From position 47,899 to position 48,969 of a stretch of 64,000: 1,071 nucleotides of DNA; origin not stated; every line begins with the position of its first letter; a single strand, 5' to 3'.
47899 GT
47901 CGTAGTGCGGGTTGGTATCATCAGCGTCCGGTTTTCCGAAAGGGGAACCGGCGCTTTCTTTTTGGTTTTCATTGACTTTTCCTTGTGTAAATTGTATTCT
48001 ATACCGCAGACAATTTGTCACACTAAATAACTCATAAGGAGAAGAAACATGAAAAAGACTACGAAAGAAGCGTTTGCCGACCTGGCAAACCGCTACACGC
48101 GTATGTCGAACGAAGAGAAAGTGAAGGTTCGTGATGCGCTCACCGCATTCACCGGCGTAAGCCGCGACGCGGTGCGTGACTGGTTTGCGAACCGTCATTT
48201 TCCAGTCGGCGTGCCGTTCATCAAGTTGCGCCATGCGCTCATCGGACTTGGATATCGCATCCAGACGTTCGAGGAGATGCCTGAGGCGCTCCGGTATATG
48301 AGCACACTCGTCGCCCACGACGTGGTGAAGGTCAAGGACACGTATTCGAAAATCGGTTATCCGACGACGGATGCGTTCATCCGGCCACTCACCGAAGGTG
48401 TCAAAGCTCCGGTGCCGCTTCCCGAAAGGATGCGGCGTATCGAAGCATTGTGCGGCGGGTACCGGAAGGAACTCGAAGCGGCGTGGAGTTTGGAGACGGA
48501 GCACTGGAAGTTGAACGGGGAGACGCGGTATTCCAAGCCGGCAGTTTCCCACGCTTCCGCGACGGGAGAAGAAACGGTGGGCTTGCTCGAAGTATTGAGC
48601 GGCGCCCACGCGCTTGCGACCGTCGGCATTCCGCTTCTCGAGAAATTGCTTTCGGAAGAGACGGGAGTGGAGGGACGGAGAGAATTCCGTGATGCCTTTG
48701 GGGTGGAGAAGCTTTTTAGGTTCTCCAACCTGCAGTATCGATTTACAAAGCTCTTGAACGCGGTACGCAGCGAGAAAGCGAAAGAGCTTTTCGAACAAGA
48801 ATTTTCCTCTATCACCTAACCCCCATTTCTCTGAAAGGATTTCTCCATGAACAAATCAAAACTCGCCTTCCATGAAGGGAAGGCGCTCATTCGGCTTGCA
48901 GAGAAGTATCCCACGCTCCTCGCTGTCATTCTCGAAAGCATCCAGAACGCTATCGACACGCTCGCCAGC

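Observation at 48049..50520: Two-gene module: HTH-like hypothetical protein plus GHKL (MORC/Hsp90-type) ATPase with a novel C-terminal region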

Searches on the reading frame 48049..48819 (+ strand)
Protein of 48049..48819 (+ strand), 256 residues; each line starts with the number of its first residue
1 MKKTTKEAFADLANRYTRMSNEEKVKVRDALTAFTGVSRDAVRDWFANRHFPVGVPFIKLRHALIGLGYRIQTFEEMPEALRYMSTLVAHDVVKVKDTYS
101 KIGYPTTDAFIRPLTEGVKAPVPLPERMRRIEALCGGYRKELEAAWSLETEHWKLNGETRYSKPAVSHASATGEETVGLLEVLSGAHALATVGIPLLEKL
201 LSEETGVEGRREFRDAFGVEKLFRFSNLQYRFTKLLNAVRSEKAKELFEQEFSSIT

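Call 3: search_protein_families(library=pfam, proteins=[window:48049-48819:+], max_evalue=1)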
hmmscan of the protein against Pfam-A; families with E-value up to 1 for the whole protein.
window:48049-48819:+ (256 aa): 4 families
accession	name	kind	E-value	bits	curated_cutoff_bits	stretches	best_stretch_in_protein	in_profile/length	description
PF23739.1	HTH_72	-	0.003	17.9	27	1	29-49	32-52/70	HTH 3-helical bundle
PF11304.13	DUF3106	-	0.14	13.1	24.3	1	1-38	22-59/104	Protein of unknown function (DUF3106)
PF08971.16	GlgS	-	0.15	12.5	32.2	1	7-50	9-49/66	Glycogen synthesis protein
PF17278.7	DUF5343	-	0.17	12.6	27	1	2-40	77-115/140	Family of unknown function (DUF5343)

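Call 4: search_protein_families(library=padloc, proteins=[window:48049-48819:+], max_evalue=1)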
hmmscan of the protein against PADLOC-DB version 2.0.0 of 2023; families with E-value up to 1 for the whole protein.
window:48049-48819:+ (256 aa): 0 families

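Call 5: search_protein_families(library=ncbifam, proteins=[window:48049-48819:+], max_evalue=1)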
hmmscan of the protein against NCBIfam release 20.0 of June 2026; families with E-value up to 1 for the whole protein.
window:48049-48819:+ (256 aa): 2 families
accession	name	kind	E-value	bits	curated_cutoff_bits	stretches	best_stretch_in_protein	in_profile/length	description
TIGR02476.1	BluB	equivalog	0.13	11.6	150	1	120-158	161-199/205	5,6-dimethylbenzimidazole synthase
NF008414.0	PRK11240.1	equivalog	0.13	10.3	1121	1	105-170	619-685/774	peptidoglycan glycosyltransferase PbpC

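Call 6: search_protein_families(library=phrogs, proteins=[window:48049-48819:+], max_evalue=1)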
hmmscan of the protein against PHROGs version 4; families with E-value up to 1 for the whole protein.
window:48049-48819:+ (256 aa): 0 families

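Call 8: find_homologous_proteins(query=window:48049-48819:+)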
Query window:48049-48819:+ (256 aa): 1 proteins with E <= 0.001 among 1332 candidates.
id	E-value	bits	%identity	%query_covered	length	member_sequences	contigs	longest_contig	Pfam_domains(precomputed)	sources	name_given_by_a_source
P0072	2.6e-157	539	95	100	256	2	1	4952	-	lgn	-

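Call 22: find_homologous_proteins(query=A2)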
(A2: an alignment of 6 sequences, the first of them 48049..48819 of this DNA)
Query A2 (6 sequences) (256 aa, profile of the alignment): 2 proteins with E <= 0.001 among 8000 candidates.
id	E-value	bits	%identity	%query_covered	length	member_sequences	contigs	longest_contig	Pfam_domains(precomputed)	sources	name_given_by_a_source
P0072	1.3e-84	302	95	100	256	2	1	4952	-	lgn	-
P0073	3.6e-82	294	23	74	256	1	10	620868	-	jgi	jgi:hypothetical protein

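Call 39: search_protein_families(library=pfam, alignment_id=A3, max_evalue=0.1)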
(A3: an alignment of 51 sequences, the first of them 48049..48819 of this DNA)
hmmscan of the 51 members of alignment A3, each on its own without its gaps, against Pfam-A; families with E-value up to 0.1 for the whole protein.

A. member 1, window:48049-48819:+ (256 aa): 1 family
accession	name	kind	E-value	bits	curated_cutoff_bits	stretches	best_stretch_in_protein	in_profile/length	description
PF23739.1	HTH_72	-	0.003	17.9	27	0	29-49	32-52/70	HTH 3-helical bundle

B. families by the number of members that match (of 51 scanned): 37 families (the first 25 are shown)
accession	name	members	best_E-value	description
PF01381.28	HTH_3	7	0.00021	Helix-turn-helix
PF13384.12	HTH_23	6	5e-06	Homeodomain-like domain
PF13542.12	HTH_Tnp_ISL3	4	1.4e-05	Helix-turn-helix domain of transposase family ISL3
PF12728.13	HTH_17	3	1.1e-06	Helix-turn-helix domain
PF13551.12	HTH_29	3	0.012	Winged helix-turn helix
PF13560.12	HTH_31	2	0.01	Helix-turn-helix domain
PF13518.12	HTH_28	2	0.014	Helix-turn-helix domain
PF13022.12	HTH_Tnp_1_2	2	0.028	Helix-turn-helix of insertion element transposase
PF12802.13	MarR_2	2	0.036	MarR family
PF13936.12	HTH_38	1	0.002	Helix-turn-helix domain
PF23739.1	HTH_72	1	0.003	HTH 3-helical bundle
PF24544.1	Ig_TPPC8_3rd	1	0.011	TPPC8 third Ig-like domain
PF06056.18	Terminase_5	1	0.018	Putative ATPase subunit of terminase (gpP-like)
PF16347.10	SGSH_C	1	0.018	N-sulphoglucosamine sulphohydrolase, C-terminal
PF03999.17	MAP65_ASE1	1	0.022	Microtubule associated protein (MAP65/ASE1 family)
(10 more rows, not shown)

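Call 40: search_solved_structures(query=A3, max_evalue=10, show_alignments=2)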
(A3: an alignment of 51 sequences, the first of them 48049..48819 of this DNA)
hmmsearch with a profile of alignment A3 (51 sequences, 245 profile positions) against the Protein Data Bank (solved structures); distinct sequences matched with E-value up to 10: 40.
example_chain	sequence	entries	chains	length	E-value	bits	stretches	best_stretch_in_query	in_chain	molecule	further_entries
3op9_A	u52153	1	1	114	0.00016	24.8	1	5-66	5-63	Pli0006 protein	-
1naf_A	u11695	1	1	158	0.036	17.1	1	122-226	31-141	ADP-ribosylation factor binding protein GGA1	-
1o3x_A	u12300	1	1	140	0.037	17.1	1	122-226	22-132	ADP-ribosylation factor binding protein GGA1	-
1nwm_X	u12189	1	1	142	0.039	17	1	122-226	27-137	ADP-ribosylation factor binding protein GGA1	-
5va4_A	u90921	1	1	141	0.051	16.6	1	122-184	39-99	TRIM5/cyclophilin A V4 fusion protein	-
3thf_A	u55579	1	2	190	0.062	16.3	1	120-213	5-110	Protein Shroom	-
5bqt_A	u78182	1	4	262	0.067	16.2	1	81-153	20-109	Putative HTH-type transcriptional regulator TrmBL2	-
5box_A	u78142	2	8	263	0.067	16.2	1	81-153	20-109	Putative HTH-type transcriptional regulator TrmBL2 | TrmBL2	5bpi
5bpd_A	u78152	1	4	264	0.067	16.2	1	81-153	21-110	TrmBL2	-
7m7i_B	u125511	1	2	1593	0.088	15.8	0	180-235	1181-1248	EryAI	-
1oxz_A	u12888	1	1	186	0.091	15.8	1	123-226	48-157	ADP-ribosylation factor binding protein GGA1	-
7m7j_B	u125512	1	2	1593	0.091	15.8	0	180-235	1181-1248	EryAI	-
2r1j_L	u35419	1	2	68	0.091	15.8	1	29-63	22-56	Repressor protein C2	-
3jxb_C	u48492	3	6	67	0.095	15.7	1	29-63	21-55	Repressor protein C2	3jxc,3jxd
5eiu_A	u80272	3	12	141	0.11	15.5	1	122-186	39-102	TRIM protein-E3 ligase Chimera | Tripartite motif-containing protein 5,Serine--tRNA ligase,Tripartite motif-containing prot | Tripartite motif-containing protei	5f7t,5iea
1adr_A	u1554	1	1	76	0.12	15.3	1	29-64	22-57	P22 C2 REPRESSOR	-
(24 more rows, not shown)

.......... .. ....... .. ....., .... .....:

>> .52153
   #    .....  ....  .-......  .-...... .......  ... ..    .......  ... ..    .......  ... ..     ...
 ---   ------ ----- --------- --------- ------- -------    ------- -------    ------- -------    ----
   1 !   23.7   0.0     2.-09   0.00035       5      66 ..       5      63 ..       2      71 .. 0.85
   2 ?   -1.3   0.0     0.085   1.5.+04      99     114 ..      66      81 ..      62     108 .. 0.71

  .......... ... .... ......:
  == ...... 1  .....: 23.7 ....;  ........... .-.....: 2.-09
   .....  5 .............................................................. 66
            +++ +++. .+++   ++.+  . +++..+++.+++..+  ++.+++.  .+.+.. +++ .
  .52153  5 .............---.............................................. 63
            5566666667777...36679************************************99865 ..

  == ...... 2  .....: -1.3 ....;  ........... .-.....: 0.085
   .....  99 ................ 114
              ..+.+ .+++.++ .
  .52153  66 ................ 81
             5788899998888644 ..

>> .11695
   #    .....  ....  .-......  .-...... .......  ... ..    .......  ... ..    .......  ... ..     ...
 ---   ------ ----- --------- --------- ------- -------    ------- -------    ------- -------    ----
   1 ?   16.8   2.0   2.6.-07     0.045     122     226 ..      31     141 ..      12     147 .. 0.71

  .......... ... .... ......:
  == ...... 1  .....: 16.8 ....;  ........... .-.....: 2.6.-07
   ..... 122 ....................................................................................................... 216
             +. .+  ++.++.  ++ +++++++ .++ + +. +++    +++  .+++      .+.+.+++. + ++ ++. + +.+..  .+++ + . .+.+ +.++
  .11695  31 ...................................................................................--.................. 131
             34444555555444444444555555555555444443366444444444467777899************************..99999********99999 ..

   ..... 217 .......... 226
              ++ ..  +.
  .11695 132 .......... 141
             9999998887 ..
